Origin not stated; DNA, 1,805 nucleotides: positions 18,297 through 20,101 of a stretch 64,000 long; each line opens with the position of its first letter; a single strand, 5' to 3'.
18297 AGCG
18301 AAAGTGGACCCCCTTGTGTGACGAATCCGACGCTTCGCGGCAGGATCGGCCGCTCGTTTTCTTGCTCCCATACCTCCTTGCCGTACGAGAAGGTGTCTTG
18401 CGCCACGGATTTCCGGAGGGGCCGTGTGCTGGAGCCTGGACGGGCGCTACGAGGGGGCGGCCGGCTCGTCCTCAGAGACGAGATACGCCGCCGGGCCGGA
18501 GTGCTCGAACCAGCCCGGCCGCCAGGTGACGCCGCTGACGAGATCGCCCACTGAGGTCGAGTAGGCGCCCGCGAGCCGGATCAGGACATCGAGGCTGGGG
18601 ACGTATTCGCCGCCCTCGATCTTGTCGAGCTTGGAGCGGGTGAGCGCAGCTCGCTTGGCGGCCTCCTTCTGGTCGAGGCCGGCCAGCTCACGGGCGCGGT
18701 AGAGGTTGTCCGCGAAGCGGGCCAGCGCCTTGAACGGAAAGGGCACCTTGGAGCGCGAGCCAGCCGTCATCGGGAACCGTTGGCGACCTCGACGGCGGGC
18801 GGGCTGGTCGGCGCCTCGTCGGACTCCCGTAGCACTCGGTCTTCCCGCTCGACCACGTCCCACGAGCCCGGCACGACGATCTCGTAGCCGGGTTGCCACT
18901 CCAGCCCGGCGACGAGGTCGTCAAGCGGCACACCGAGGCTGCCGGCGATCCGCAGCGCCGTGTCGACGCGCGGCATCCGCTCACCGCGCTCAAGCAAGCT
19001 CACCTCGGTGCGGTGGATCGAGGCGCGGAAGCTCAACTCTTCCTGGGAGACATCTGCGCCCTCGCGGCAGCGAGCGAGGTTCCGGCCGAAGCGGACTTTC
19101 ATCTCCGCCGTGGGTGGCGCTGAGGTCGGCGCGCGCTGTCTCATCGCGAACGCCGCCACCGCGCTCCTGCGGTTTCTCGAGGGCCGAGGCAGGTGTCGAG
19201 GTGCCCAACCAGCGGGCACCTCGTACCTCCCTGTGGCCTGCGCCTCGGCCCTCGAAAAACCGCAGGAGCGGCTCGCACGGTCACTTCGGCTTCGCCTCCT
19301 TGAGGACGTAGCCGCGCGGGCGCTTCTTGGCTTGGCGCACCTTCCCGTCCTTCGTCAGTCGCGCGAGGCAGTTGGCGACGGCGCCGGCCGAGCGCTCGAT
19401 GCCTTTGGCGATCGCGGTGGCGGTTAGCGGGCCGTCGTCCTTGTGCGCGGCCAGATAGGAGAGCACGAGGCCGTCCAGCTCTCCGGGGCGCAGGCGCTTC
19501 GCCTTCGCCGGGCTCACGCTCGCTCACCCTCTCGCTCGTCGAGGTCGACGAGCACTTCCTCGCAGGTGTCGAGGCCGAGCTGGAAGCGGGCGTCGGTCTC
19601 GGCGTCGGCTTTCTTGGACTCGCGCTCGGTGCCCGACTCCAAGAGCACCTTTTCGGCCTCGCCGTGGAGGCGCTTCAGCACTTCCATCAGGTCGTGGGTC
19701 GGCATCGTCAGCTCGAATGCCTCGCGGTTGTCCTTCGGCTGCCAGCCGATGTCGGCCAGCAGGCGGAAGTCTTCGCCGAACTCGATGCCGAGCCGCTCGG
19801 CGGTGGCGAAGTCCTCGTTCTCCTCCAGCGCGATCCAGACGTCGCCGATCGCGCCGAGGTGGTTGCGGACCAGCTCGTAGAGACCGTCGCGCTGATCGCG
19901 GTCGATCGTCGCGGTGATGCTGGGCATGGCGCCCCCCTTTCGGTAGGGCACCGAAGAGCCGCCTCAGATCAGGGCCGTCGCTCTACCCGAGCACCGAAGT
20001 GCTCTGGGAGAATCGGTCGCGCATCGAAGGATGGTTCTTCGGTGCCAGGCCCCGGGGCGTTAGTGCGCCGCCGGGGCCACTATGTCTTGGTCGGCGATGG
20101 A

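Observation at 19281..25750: Best candidate for an uncharacterised conflict system: low-G+C cargo cassette pairing a PHP-ABC ATPase with an Mrr-STAND NTPase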

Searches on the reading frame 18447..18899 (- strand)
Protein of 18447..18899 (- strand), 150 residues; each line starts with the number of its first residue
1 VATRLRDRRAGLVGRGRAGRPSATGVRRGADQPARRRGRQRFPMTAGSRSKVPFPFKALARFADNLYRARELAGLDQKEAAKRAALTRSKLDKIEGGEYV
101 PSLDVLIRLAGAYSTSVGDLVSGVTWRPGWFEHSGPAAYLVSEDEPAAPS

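Call 15: search_protein_families(library=pfam, proteins=[window:18447-18899:-], max_evalue=0.01)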
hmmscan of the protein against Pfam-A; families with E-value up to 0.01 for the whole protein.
window:18447-18899:- (150 aa): 4 families
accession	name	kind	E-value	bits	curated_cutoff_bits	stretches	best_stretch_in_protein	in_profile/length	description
PF13560.12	HTH_31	-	1.7e-10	41.5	27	1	62-117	2-58/64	Helix-turn-helix domain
PF01381.28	HTH_3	-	1.4e-08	35.1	23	1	66-119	1-54/55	Helix-turn-helix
PF12844.13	HTH_19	-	2.6e-06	27.7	30.2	1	65-111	3-49/64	Helix-turn-helix domain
PF13443.12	HTH_26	-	0.0031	18.2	22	1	74-121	10-58/63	Cro/C1-type HTH DNA-binding domain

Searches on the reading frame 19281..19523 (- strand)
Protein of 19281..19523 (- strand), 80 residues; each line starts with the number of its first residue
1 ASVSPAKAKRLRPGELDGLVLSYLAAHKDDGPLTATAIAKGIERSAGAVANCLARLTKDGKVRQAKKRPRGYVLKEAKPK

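Call 15: search_protein_families(library=pfam, proteins=[window:19281-19523:-], max_evalue=0.01)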
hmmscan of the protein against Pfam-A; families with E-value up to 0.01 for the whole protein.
window:19281-19523:- (80 aa): 5 families
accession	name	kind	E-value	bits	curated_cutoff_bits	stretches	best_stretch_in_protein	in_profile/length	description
PF12802.13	MarR_2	-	0.0001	22.8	27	1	19-63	9-51/61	MarR family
PF13412.12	HTH_24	-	0.00014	21.8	21.9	1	17-63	5-48/48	Winged helix-turn-helix DNA-binding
PF01978.25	TrmB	-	0.00021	21.5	25.6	1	30-76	20-66/68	Sugar-specific transcriptional regulator TrmB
PF02082.26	Rrf2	-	0.00036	21.1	30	1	20-76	11-67/132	Iron-dependent Transcriptional regulator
PF09339.16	HTH_IclR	-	0.0019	18.4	22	1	20-64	8-50/52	IclR helix-turn-helix domain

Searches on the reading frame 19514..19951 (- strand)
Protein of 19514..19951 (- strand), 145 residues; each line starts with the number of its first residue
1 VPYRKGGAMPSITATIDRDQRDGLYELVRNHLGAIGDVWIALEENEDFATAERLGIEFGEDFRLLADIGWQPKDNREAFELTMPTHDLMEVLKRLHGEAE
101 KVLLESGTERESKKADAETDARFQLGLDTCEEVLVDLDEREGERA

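Call 15: search_protein_families(library=pfam, proteins=[window:19514-19951:-], max_evalue=0.01)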
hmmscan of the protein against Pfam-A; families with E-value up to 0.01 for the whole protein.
window:19514-19951:- (145 aa): 0 families

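Call 68: search_protein_families(library=padloc, proteins=[window:19514-19951:-], max_evalue=0.001)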
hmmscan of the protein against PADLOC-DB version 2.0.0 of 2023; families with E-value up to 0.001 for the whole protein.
window:19514-19951:- (145 aa): 0 families
